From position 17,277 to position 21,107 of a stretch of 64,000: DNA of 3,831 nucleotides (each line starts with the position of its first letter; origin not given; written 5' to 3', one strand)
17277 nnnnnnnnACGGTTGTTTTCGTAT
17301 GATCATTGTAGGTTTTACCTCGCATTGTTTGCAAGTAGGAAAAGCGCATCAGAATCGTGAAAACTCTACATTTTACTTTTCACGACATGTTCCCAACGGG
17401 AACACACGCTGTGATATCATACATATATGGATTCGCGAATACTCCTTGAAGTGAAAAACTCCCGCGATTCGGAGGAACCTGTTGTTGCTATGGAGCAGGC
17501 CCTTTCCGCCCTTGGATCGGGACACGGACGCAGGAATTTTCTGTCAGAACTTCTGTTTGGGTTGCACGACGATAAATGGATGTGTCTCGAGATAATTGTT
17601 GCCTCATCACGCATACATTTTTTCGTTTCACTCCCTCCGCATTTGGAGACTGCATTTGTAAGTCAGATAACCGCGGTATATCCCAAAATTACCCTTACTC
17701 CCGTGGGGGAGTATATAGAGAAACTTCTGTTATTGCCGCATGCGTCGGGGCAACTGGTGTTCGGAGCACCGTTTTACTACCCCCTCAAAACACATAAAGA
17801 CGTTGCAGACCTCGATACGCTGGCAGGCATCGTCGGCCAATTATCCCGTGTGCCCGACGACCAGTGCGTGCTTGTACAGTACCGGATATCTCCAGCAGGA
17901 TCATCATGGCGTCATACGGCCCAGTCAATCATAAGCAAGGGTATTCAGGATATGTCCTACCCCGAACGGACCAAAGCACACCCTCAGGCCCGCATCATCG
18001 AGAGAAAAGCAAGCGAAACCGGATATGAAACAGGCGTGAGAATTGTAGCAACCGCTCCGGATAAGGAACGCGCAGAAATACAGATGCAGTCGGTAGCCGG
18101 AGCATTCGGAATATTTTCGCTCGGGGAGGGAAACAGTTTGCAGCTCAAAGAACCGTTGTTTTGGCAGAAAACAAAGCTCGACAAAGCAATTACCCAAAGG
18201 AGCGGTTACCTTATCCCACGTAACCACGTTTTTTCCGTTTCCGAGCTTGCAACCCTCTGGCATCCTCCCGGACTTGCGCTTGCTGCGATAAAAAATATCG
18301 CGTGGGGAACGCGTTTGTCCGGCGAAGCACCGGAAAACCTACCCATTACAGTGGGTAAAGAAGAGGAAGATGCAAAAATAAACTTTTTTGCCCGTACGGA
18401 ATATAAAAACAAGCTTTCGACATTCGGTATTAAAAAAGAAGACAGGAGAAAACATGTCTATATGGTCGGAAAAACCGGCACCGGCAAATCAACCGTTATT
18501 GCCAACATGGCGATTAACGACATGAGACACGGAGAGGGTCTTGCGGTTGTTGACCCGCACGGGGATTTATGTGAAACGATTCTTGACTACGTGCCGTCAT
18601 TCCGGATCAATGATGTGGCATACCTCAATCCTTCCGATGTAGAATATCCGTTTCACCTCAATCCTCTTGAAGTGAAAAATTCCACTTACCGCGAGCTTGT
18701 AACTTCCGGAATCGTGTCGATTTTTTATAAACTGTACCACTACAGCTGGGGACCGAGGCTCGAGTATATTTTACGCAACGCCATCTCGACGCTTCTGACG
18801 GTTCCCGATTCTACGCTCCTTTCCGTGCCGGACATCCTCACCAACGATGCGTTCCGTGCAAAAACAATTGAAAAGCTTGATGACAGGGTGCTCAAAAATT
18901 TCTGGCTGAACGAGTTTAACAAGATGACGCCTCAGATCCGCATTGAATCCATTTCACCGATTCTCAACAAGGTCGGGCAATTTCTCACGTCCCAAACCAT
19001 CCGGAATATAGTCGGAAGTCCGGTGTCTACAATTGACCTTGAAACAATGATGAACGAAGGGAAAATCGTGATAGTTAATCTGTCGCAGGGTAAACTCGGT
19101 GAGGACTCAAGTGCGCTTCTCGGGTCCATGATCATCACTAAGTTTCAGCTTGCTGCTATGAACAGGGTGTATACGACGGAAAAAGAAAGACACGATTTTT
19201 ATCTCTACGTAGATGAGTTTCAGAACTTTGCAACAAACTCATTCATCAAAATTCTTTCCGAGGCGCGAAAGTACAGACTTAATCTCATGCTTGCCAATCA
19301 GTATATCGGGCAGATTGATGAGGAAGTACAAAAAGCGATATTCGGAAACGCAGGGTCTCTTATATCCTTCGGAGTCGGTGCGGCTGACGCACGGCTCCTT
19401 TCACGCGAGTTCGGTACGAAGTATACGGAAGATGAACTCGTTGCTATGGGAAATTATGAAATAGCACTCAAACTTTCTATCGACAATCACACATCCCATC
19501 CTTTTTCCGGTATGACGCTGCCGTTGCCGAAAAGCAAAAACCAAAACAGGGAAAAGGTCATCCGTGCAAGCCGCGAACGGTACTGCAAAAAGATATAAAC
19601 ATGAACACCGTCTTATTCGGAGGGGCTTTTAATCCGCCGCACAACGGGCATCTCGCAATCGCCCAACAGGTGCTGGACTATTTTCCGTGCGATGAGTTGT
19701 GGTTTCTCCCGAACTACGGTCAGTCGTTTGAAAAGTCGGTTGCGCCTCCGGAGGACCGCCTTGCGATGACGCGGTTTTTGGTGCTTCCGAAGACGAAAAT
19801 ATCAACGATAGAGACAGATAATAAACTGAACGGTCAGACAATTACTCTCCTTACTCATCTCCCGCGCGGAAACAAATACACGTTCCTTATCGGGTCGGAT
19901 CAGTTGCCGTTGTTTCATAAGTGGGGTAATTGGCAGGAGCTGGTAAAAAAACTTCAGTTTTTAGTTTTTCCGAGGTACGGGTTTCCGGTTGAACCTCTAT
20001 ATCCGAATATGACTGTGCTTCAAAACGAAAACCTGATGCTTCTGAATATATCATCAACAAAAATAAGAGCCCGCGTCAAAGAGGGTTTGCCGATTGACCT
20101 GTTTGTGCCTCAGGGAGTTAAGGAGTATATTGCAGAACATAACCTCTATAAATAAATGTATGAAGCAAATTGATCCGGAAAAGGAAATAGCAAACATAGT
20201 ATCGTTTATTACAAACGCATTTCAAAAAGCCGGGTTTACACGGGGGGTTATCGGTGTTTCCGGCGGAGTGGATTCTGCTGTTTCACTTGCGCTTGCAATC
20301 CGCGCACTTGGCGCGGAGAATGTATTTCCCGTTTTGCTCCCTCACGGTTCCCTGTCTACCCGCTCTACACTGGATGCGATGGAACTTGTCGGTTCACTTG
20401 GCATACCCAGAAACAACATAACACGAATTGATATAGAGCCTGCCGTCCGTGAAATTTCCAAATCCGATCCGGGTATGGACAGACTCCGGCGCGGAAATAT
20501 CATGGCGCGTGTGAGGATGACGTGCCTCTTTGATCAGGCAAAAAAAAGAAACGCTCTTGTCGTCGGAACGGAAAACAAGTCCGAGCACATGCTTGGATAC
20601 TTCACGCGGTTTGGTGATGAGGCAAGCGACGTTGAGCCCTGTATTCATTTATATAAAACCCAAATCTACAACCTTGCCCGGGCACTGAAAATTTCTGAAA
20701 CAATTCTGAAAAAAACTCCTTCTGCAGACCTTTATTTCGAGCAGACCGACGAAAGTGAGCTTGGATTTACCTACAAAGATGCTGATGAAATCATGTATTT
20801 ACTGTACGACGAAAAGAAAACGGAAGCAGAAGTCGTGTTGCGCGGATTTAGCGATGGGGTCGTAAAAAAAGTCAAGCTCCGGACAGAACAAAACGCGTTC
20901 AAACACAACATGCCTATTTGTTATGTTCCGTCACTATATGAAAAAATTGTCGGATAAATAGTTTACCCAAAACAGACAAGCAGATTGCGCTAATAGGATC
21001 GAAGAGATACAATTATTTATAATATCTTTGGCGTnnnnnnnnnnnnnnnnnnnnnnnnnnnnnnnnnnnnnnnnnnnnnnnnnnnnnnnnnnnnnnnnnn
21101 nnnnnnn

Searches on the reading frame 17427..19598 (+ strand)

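Call 8: search_protein_families(library=pfam, proteins=[window:17427-19598:+], max_evalue=0.001)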
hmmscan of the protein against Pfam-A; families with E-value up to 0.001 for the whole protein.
window:17427-19598:+ (723 aa): 4 families
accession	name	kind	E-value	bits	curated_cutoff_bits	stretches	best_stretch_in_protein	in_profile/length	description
PF12696.13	TraG-D_C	-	2e-07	31.4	22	1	592-668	3-85/126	TraM recognition site of TraD and TraG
PF10412.15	TrwB_AAD_bind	-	8e-07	28.7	20.5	1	332-650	6-310/387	Type IV secretion-system coupling protein DNA-binding domain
PF01935.23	DUF87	-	3e-06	27.9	23.2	1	341-554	23-203/220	Helicase HerA, central domain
PF02534.20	T4SS-DNA_transf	-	5.6e-06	25.9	20.1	0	514-669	231-389/468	Type IV secretory system Conjugative DNA transfer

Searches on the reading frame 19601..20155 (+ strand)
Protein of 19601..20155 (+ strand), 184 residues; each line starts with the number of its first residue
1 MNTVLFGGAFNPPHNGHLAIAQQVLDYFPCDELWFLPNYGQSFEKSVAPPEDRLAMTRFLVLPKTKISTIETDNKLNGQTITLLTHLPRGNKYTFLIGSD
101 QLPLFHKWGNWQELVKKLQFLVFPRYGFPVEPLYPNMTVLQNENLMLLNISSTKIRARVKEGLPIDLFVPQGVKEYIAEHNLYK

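Call 8: search_protein_families(library=pfam, proteins=[window:19601-20155:+], max_evalue=0.001)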
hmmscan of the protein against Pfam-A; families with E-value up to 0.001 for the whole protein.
window:19601-20155:+ (184 aa): 1 family
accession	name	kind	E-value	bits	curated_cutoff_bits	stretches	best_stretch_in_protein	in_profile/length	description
PF01467.32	CTP_transf_like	-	8.1e-18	65.3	21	1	5-158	1-133/133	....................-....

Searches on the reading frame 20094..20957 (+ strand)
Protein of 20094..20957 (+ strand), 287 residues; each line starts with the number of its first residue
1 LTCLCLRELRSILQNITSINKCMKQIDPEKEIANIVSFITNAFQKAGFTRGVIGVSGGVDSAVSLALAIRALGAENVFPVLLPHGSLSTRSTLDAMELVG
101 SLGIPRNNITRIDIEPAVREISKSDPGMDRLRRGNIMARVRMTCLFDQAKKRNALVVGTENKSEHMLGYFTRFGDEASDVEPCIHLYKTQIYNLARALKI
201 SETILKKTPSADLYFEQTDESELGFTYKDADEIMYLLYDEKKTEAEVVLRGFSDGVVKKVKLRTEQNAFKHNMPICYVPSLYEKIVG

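Call 8: search_protein_families(library=pfam, proteins=[window:20094-20957:+], max_evalue=0.001)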
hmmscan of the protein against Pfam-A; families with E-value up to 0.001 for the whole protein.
window:20094-20957:+ (287 aa): 1 family
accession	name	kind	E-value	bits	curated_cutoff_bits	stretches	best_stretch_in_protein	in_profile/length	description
PF02540.23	NAD_synthase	-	6.2e-67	225.7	21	1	32-274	2-242/242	NAD synthase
